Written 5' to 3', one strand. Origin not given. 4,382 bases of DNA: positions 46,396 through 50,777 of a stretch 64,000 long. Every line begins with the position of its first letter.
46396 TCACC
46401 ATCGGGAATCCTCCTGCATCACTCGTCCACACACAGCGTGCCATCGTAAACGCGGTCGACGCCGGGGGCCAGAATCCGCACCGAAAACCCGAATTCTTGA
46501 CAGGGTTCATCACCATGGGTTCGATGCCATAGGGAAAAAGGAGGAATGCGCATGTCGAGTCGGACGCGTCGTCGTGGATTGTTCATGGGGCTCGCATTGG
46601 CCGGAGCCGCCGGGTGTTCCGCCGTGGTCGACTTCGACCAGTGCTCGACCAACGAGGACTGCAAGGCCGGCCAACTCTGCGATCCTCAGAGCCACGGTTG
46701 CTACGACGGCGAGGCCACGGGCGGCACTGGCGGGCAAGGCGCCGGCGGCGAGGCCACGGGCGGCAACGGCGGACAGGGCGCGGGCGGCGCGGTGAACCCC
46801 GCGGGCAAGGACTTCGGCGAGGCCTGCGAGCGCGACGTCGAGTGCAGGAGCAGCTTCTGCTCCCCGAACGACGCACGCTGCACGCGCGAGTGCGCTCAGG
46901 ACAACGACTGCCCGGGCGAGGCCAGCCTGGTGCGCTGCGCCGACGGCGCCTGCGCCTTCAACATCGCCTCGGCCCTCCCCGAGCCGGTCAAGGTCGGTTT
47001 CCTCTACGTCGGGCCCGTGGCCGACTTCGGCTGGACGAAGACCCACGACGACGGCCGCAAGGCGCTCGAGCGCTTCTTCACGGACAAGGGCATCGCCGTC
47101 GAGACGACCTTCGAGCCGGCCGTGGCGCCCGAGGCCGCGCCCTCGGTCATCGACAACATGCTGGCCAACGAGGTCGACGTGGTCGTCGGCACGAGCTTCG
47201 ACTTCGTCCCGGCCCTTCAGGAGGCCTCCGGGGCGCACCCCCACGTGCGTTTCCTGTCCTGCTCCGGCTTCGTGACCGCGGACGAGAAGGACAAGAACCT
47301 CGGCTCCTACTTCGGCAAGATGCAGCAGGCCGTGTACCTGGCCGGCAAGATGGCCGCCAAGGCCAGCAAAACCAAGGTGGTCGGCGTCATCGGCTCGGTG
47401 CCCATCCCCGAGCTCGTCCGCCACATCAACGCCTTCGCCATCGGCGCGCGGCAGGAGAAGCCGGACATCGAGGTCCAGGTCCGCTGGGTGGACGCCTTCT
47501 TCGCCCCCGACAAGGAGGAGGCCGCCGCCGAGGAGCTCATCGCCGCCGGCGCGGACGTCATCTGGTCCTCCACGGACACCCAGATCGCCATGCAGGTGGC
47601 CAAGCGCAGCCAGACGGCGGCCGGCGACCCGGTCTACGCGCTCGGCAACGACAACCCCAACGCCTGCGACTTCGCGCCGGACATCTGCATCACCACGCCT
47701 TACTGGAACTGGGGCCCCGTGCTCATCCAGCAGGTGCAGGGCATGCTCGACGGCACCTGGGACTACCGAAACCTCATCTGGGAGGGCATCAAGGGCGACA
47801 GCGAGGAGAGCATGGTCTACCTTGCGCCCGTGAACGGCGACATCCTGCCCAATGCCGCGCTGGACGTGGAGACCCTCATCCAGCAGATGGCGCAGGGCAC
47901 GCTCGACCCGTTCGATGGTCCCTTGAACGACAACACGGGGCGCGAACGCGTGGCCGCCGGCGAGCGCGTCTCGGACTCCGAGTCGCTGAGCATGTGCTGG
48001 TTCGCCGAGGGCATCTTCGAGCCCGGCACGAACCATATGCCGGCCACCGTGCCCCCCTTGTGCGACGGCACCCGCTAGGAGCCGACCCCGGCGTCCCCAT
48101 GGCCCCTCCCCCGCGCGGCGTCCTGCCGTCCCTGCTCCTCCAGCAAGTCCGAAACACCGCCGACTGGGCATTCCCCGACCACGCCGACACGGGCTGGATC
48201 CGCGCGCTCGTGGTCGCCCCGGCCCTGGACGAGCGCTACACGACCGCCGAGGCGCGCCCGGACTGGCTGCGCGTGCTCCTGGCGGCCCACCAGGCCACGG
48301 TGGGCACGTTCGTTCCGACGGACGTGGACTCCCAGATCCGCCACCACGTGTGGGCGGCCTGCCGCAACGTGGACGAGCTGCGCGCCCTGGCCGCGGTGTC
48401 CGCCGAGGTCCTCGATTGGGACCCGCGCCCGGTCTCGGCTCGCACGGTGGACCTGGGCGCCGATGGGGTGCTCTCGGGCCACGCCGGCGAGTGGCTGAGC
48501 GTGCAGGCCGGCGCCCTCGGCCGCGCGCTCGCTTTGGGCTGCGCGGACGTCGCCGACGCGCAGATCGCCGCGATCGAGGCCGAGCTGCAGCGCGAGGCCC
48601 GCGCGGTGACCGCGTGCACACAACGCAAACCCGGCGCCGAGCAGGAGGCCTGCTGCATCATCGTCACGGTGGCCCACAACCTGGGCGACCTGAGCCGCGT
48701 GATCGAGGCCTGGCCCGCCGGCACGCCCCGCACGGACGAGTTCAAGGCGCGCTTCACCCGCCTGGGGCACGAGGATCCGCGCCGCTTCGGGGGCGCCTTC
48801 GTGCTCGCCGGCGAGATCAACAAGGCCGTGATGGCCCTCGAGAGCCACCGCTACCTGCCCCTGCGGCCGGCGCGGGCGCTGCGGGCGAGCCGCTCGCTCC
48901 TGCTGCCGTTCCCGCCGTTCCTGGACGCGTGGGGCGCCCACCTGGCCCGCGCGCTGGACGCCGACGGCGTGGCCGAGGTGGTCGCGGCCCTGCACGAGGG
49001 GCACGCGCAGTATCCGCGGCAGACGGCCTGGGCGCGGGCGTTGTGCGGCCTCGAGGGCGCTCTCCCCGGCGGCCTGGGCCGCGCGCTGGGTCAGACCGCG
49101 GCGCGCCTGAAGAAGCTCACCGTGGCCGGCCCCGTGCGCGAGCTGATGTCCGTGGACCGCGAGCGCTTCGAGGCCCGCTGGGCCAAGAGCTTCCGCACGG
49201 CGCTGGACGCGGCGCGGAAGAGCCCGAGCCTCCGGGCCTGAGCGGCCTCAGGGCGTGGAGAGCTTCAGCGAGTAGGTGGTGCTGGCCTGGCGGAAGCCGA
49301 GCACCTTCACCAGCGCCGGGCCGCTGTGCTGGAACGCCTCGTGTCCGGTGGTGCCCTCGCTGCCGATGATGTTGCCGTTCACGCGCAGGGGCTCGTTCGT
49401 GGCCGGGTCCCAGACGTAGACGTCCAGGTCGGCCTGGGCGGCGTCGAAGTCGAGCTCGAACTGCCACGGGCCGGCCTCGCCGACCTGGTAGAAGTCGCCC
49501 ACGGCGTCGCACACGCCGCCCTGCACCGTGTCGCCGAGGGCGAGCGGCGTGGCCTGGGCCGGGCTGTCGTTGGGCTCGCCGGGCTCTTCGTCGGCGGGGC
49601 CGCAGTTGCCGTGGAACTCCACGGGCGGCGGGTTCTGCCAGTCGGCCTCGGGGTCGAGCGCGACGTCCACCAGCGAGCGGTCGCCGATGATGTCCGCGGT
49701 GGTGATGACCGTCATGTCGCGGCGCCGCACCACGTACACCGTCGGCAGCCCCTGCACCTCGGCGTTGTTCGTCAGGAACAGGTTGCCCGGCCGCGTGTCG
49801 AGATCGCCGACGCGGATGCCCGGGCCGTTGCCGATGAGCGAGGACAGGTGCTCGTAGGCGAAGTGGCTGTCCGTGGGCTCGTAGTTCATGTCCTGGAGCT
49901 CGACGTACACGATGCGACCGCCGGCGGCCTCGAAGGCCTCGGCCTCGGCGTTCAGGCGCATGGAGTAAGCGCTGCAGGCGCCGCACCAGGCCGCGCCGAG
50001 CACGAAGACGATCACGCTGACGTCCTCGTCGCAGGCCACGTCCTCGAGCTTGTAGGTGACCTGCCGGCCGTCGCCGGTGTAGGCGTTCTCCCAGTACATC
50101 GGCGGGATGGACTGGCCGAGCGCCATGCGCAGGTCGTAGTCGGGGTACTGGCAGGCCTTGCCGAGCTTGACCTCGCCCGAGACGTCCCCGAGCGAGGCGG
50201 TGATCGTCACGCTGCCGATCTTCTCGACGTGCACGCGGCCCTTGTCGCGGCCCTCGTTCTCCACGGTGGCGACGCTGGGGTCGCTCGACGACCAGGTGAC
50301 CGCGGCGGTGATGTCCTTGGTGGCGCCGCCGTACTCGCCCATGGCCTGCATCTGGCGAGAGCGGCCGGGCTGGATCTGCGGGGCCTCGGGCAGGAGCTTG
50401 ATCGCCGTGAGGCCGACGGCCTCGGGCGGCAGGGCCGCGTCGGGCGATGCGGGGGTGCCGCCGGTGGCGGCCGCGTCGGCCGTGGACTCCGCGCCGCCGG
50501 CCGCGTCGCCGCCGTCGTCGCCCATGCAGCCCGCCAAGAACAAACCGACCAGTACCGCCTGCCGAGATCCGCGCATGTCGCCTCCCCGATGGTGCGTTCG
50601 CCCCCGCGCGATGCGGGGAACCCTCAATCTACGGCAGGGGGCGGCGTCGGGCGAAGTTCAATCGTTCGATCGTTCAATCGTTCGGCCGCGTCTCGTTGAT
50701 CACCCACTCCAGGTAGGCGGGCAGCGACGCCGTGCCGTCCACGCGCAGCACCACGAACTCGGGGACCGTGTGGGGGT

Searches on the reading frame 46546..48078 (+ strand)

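Call 25: search_protein_families(library=pfam, proteins=[window:46546-48078:+], max_evalue=0.00001)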
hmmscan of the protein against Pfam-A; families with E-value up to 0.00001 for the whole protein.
window:46546-48078:+ (510 aa): 1 family
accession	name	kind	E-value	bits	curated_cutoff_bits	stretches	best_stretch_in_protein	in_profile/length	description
PF02608.20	Bmp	-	6.3e-43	147.3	24.1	1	148-417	2-263/301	ABC transporter substrate-binding protein PnrA-like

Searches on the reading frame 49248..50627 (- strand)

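Call 25: search_protein_families(library=pfam, proteins=[window:49248-50627:-], max_evalue=0.00001)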
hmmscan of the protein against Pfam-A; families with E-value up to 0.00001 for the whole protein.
window:49248-50627:- (459 aa): 1 family
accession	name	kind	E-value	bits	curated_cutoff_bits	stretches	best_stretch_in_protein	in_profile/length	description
PF02368.24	Big_2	-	1.5e-11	44.6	22.8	1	74-153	3-75/79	Bacterial Ig-like domain (group 2)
